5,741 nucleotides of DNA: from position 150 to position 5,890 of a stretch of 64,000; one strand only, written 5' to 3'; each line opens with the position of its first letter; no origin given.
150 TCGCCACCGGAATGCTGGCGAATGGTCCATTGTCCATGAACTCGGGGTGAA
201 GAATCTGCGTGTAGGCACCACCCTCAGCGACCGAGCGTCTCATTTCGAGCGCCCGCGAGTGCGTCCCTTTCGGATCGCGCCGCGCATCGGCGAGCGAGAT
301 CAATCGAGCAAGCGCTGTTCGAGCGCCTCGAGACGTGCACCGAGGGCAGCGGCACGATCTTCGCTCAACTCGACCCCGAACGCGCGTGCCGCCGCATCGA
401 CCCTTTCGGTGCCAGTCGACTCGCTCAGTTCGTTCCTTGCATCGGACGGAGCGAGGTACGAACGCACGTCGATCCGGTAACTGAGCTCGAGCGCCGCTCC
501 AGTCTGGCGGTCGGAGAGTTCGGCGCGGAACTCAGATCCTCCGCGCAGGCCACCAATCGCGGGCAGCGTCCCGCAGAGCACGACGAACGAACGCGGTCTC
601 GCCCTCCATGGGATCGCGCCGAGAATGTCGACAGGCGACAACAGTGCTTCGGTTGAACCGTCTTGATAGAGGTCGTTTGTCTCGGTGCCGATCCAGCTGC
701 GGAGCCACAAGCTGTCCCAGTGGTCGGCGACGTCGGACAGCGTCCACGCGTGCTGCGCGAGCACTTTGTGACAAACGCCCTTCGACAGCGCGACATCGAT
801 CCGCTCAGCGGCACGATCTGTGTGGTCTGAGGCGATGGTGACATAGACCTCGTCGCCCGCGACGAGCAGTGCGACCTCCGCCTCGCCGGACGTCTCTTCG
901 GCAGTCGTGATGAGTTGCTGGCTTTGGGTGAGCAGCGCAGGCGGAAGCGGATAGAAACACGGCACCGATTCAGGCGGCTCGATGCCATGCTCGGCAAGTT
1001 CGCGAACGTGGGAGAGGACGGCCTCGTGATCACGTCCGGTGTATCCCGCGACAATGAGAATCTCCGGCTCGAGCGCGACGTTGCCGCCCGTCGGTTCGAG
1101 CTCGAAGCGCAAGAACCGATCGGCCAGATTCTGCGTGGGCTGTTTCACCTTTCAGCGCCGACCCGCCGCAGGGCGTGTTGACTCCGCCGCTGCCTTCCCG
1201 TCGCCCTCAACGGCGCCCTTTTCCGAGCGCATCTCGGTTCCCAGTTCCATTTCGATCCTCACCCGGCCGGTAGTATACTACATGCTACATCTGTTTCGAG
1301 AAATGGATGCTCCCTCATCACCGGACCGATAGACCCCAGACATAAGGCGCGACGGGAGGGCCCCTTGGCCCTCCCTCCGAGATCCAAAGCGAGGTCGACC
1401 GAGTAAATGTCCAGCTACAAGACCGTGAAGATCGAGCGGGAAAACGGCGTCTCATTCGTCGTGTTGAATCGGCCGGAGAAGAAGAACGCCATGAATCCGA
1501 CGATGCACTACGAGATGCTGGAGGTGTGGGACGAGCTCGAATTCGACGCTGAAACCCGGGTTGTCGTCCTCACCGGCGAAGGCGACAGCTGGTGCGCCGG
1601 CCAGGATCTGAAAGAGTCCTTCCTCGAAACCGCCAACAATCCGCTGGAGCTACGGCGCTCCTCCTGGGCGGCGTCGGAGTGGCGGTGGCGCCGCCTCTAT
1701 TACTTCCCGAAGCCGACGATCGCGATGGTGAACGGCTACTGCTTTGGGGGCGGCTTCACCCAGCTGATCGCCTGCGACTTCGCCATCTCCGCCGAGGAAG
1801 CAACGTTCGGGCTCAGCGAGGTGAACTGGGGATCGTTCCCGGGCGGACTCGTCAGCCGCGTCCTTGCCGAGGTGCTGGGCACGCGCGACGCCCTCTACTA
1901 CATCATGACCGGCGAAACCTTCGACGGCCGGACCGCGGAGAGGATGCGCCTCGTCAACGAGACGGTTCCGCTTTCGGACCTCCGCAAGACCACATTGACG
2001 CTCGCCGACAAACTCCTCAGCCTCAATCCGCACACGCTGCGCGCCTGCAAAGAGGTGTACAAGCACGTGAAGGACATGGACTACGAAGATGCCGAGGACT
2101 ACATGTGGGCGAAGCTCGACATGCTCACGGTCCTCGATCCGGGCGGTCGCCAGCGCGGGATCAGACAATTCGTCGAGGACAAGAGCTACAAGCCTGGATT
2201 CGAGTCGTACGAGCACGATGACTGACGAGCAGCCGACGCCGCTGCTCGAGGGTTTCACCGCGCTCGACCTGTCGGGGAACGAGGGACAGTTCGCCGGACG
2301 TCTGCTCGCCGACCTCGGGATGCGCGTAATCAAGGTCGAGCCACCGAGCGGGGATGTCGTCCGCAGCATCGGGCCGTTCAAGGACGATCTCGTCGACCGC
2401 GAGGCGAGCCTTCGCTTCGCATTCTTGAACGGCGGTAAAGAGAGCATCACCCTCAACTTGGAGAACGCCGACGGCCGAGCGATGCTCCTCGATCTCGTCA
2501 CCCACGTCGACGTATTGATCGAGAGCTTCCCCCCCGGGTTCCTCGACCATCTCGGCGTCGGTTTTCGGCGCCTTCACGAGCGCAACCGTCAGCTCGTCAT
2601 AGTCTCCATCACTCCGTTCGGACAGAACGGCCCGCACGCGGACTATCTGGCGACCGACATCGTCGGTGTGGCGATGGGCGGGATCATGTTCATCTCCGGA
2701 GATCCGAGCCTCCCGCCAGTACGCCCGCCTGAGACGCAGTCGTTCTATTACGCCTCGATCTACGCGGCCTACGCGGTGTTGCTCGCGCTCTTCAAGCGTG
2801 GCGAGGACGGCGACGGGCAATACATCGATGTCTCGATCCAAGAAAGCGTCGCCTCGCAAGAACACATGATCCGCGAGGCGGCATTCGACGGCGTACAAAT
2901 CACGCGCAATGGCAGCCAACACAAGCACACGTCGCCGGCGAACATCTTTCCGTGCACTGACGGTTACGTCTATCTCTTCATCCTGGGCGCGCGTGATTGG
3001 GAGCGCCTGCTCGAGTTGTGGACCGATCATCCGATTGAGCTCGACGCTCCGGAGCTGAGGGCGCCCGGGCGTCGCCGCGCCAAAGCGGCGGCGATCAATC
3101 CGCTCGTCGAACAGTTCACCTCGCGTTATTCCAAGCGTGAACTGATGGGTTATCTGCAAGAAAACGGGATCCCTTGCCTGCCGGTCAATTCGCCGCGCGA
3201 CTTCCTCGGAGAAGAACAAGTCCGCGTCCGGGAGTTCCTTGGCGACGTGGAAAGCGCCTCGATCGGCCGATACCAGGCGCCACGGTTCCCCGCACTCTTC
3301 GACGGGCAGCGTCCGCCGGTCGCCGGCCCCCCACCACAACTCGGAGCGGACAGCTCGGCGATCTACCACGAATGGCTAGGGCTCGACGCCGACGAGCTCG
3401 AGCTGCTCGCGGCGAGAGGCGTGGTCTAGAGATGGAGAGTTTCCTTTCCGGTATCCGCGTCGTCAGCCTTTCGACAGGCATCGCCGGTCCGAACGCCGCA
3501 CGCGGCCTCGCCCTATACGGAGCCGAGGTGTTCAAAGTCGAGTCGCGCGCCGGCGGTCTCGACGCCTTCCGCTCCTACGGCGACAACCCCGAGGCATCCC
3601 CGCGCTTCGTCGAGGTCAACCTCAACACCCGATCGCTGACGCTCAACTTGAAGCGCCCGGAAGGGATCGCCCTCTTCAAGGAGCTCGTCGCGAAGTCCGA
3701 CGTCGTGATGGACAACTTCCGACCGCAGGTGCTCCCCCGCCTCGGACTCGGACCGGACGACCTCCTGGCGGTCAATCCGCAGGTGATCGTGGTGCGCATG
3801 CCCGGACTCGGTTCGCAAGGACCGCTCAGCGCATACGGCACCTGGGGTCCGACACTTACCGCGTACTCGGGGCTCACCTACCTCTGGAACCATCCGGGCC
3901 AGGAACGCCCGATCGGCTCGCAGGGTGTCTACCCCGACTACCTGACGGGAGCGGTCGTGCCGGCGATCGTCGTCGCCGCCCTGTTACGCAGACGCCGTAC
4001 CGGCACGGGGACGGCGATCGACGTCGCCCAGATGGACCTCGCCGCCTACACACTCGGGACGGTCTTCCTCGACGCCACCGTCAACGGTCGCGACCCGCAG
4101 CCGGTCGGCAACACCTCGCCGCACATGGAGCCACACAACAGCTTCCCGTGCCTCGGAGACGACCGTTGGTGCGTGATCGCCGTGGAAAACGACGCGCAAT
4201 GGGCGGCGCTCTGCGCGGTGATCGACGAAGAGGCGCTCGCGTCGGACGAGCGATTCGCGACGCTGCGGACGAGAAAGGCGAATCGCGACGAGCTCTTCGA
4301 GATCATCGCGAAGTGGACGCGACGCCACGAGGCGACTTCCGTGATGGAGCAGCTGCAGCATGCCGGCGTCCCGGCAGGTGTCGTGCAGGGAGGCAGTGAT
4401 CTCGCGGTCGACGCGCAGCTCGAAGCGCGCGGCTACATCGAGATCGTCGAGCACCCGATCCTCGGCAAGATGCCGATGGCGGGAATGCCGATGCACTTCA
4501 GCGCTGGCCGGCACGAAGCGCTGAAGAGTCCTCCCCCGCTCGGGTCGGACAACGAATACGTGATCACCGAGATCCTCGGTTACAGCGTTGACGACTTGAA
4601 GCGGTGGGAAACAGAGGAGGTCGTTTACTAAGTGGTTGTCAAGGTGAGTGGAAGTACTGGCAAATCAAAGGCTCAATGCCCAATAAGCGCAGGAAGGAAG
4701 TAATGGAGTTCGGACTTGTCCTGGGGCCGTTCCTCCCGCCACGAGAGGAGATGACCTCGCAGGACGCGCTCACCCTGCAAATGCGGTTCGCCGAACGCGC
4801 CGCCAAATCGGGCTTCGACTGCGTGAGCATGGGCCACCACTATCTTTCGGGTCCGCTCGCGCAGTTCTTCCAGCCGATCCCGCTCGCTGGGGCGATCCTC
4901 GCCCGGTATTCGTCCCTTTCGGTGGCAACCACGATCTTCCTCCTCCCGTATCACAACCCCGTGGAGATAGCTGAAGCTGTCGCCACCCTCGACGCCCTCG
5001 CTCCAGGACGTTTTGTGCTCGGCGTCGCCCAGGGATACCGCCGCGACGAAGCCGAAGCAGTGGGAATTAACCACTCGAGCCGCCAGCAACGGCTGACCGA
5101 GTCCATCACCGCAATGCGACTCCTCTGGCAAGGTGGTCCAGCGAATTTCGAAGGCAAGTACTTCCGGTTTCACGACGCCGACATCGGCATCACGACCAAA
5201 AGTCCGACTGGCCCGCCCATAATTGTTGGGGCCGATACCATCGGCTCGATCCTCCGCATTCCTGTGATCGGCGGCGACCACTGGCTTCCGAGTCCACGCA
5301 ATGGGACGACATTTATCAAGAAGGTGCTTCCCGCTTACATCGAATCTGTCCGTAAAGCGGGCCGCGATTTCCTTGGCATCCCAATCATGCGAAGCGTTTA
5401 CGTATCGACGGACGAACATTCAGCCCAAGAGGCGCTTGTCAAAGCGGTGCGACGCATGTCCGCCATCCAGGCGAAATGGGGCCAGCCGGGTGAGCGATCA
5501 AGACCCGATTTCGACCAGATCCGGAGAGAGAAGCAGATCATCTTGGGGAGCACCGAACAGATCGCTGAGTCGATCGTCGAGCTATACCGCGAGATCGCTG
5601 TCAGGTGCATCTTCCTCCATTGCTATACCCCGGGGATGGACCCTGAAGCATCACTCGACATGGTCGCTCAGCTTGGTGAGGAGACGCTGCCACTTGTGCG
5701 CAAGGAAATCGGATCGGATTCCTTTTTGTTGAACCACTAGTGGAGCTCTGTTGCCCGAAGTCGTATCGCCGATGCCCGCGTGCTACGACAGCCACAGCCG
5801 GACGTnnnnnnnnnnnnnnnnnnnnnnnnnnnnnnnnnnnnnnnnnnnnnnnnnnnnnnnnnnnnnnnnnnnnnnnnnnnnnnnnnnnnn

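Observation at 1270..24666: A 14-bp palindromic box recurs in five promoter regions of the catabolic island, with no regulator gene in view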

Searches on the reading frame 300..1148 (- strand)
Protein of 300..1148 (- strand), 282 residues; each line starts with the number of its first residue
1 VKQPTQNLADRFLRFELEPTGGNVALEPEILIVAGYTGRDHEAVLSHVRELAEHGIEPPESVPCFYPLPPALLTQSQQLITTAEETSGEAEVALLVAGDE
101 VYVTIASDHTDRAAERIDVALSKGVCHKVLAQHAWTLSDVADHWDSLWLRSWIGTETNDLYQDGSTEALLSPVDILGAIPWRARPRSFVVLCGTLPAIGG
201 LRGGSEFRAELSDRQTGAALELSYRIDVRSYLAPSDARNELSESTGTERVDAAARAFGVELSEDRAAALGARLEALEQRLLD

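Call 12: search_protein_families(library=pfam, proteins=[window:300-1148:-], max_evalue=0.01)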
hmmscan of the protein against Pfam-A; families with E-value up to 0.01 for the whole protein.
window:300-1148:- (282 aa): 1 family
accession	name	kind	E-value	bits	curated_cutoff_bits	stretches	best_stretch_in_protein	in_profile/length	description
PF11010.13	DUF2848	-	1.2e-62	211.5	23.4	1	34-224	1-194/194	Protein of unknown function (DUF2848)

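Call 16: find_encoding_contigs(protein=window:300-1148:-, flank=10000, max_places=6)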
Protein window:300-1148:- (282 aa): no gene with exactly this product is on record in the collection.
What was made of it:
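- Tried and rejected: The look-up of the DUF2848 ORF from its GTG start failed because the start codon was wrong (call 16).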

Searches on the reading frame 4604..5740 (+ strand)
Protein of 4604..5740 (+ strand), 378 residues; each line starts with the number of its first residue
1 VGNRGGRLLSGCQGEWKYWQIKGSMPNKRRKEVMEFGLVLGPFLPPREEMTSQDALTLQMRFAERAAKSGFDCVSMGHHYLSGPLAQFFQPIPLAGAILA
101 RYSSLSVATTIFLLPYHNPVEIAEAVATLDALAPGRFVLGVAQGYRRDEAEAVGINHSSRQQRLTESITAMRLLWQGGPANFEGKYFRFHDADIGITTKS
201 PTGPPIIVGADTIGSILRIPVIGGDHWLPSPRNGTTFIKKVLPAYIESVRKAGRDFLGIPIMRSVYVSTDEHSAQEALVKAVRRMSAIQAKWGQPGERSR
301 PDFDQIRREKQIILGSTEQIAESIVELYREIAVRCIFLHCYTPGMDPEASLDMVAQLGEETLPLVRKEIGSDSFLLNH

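Call 12: search_protein_families(library=pfam, proteins=[window:4604-5740:+], max_evalue=0.01)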
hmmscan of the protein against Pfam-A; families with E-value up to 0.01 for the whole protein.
window:4604-5740:+ (378 aa): 1 family
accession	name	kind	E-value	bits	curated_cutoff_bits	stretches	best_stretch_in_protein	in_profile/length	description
PF00296.26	Bac_luciferase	-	4.3e-43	148.3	27.9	1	34-334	1-313/314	Luciferase-like monooxygenase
